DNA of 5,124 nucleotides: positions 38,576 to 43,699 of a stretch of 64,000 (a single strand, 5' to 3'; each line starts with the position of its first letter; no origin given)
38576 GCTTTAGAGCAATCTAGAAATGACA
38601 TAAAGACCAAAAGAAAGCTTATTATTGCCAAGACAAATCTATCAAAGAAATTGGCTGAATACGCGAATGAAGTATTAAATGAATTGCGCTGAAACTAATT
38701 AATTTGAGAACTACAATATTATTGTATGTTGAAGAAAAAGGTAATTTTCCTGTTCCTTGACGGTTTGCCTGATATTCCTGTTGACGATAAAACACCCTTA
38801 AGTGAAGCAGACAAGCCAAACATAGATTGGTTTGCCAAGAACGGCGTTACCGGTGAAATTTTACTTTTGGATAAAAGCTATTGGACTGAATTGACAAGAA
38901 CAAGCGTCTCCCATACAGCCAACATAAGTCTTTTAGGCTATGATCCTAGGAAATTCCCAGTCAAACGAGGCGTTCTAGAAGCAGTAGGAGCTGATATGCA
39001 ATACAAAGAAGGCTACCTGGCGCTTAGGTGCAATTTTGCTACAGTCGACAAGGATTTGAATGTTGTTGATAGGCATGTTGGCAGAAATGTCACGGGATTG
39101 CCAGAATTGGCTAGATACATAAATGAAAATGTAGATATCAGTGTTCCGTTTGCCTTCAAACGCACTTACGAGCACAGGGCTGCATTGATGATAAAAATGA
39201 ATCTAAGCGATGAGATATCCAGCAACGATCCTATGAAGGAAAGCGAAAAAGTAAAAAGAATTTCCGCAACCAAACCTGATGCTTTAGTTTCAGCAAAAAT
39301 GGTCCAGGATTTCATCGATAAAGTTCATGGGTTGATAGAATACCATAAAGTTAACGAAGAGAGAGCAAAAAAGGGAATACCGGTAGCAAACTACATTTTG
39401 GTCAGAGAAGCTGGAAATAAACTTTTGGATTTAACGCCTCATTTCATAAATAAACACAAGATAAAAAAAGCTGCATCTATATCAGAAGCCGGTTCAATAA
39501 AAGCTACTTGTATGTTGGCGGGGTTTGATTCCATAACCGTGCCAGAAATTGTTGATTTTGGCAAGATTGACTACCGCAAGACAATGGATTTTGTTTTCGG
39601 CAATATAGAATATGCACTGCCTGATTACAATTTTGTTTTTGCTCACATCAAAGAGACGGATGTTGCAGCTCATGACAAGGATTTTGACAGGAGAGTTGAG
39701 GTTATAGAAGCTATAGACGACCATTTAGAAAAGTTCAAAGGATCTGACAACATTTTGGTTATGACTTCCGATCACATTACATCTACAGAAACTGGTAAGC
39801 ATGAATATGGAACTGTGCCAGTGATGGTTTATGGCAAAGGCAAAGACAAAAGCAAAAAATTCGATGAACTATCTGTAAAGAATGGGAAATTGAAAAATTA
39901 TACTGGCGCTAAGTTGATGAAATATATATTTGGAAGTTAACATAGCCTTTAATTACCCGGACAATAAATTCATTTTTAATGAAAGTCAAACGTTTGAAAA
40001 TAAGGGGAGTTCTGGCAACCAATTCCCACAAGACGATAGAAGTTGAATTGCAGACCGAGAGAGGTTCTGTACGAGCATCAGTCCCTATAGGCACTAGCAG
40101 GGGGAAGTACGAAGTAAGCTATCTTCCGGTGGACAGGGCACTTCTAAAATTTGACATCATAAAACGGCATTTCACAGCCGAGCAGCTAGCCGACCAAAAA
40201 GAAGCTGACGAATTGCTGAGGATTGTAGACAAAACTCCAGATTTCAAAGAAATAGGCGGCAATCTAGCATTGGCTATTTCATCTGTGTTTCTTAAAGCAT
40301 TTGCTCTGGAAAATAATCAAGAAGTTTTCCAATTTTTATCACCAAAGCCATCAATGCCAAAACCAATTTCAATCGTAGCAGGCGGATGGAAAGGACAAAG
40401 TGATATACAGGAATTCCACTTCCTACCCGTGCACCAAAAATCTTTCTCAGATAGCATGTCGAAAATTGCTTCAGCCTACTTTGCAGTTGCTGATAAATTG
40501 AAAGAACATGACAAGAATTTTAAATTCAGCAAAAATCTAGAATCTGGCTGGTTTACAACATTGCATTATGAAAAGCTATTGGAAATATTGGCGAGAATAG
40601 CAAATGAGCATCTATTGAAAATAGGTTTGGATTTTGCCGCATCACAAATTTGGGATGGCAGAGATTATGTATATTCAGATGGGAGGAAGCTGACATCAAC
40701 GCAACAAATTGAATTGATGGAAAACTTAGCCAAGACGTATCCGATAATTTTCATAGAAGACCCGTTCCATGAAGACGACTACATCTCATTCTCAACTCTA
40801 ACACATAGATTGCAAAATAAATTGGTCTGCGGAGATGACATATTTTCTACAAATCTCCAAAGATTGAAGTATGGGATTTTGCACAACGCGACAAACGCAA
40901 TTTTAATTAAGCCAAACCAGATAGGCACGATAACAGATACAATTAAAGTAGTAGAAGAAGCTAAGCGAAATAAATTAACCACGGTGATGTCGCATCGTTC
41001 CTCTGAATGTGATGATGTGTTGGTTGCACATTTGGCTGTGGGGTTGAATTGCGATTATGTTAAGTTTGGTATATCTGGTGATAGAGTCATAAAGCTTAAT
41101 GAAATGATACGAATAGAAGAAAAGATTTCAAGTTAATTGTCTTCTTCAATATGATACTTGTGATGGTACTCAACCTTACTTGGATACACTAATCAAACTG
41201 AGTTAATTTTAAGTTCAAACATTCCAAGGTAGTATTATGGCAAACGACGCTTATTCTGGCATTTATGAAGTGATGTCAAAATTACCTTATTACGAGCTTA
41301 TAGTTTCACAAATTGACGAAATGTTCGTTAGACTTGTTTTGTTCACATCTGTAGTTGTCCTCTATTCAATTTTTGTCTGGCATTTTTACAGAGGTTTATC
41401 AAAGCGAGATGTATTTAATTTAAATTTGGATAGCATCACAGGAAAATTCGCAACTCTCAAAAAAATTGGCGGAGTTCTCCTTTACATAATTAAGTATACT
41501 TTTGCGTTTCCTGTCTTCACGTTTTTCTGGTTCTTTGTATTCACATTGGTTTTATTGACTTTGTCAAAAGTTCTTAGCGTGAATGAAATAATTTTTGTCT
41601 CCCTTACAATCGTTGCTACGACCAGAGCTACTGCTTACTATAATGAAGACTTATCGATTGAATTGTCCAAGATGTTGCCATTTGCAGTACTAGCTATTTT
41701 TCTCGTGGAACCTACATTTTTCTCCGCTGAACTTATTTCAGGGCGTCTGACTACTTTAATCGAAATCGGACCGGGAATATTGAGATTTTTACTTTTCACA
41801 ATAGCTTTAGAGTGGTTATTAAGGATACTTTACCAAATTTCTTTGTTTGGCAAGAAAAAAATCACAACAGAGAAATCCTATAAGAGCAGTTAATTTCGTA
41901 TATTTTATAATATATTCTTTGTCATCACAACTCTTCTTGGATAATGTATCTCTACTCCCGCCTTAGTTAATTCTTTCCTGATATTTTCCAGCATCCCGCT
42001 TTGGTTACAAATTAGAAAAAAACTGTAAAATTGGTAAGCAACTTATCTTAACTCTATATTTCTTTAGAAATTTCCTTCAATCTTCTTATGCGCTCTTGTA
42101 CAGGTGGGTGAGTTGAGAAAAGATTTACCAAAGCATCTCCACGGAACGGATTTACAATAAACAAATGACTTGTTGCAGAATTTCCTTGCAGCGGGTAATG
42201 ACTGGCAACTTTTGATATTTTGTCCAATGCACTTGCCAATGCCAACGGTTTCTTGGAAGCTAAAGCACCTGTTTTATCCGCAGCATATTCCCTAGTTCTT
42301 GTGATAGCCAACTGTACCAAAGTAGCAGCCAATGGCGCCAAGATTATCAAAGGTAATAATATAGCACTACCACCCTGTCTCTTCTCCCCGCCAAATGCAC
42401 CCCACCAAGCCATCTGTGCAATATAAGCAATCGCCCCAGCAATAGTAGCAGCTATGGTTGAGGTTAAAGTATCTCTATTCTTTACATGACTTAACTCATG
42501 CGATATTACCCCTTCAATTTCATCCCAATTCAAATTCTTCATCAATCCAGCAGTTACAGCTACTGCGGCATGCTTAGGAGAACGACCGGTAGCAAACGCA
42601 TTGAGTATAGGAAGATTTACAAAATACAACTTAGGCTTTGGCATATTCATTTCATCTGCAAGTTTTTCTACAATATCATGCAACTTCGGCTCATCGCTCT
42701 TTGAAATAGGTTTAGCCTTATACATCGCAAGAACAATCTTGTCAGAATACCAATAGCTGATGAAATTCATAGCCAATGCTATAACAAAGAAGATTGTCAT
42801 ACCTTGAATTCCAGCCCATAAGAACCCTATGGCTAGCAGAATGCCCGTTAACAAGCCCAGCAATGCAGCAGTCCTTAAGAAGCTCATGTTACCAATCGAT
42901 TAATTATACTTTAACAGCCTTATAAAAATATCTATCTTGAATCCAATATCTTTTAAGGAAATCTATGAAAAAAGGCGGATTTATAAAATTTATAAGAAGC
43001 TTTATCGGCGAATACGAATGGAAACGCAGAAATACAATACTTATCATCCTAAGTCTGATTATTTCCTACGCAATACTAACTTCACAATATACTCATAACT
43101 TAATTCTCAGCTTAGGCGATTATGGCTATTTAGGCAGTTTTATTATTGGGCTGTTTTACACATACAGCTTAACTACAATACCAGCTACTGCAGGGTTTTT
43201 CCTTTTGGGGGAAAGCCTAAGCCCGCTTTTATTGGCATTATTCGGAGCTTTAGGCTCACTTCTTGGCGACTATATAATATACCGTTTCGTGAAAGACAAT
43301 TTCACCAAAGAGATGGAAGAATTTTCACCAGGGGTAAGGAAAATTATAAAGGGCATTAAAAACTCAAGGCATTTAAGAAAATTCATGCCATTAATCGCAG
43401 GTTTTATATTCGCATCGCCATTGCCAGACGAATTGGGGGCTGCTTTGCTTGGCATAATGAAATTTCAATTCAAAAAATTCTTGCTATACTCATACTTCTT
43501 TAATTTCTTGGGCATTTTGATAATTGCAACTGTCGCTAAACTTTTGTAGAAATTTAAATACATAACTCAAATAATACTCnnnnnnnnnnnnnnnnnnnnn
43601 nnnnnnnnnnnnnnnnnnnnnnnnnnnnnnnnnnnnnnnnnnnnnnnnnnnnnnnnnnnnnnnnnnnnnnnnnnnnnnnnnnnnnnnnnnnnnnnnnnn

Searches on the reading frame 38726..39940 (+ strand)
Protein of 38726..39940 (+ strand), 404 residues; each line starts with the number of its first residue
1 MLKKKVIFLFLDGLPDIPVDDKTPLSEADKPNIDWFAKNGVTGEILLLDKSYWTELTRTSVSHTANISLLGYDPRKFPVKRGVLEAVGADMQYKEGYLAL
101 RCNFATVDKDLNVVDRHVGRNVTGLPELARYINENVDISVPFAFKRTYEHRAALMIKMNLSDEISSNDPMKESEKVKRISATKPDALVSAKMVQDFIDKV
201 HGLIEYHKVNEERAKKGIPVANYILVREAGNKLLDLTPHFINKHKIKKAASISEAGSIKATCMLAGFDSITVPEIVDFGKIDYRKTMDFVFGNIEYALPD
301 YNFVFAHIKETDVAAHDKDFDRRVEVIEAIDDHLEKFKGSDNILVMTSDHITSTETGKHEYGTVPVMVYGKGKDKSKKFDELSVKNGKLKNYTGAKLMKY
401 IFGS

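Call 61: search_protein_families(library=pfam, proteins=[window:38726-39940:+], max_evalue=0.001)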
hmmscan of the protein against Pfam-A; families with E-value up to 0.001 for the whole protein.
window:38726-39940:+ (404 aa): 2 families
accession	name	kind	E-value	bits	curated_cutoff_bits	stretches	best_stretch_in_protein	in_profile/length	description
PF10143.14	PhosphMutase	-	6.9e-32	111.1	21.5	1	61-210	19-170/170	2,3-bisphosphoglycerate-independent phosphoglycerate mutase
PF01676.23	Metalloenzyme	-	1.1e-25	91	24.3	1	4-399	1-247/252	Metalloenzyme superfamily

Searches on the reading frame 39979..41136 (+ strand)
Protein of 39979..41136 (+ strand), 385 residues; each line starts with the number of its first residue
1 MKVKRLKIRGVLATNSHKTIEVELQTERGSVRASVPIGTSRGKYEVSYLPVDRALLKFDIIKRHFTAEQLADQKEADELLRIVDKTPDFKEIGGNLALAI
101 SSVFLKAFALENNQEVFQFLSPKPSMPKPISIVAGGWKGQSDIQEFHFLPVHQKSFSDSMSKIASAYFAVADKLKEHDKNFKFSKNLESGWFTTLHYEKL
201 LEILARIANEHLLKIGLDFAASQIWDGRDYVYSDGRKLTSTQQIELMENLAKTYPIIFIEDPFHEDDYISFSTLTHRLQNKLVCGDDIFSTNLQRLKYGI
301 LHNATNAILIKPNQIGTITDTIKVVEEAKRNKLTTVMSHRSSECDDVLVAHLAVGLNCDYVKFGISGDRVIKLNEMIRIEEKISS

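Call 61: search_protein_families(library=pfam, proteins=[window:39979-41136:+], max_evalue=0.001)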
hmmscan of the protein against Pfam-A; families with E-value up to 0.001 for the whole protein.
window:39979-41136:+ (385 aa): 3 families
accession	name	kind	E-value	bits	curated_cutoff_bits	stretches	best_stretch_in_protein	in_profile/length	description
PF00113.28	Enolase_C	-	1.1e-49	169.8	21.5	1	126-384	4-282/296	Enolase, C-terminal TIM barrel domain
PF03952.21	Enolase_N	-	6.3e-16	59.2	35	1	4-120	2-131/131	Enolase, N-terminal domain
PF13378.12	MR_MLE_C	-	4.6e-07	30.2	29.4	1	238-356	55-171/219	Enolase C-terminal domain-like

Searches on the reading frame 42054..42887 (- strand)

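Call 61: search_protein_families(library=pfam, proteins=[window:42054-42887:-], max_evalue=0.001)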
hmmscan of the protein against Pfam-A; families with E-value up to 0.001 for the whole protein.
window:42054-42887:- (277 aa): 2 families
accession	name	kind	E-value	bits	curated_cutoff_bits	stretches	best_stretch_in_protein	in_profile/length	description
PF01435.24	Peptidase_M48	-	1.5e-36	126.4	20.3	1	65-273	3-185/186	Peptidase family M48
PF05569.17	Peptidase_M56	-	0.00027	20.7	31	1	34-148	103-217/296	BlaR1 peptidase M56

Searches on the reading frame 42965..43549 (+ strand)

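Call 62: search_protein_families(library=pfam, proteins=[window:42965-43549:+], max_evalue=0.001)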
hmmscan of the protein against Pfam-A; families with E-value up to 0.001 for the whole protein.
window:42965-43549:+ (194 aa): 1 family
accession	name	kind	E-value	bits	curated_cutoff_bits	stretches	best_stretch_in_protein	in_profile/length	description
PF09335.16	VTT_dom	-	3.5e-07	31.2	33.9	1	74-190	8-120/123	VTT domain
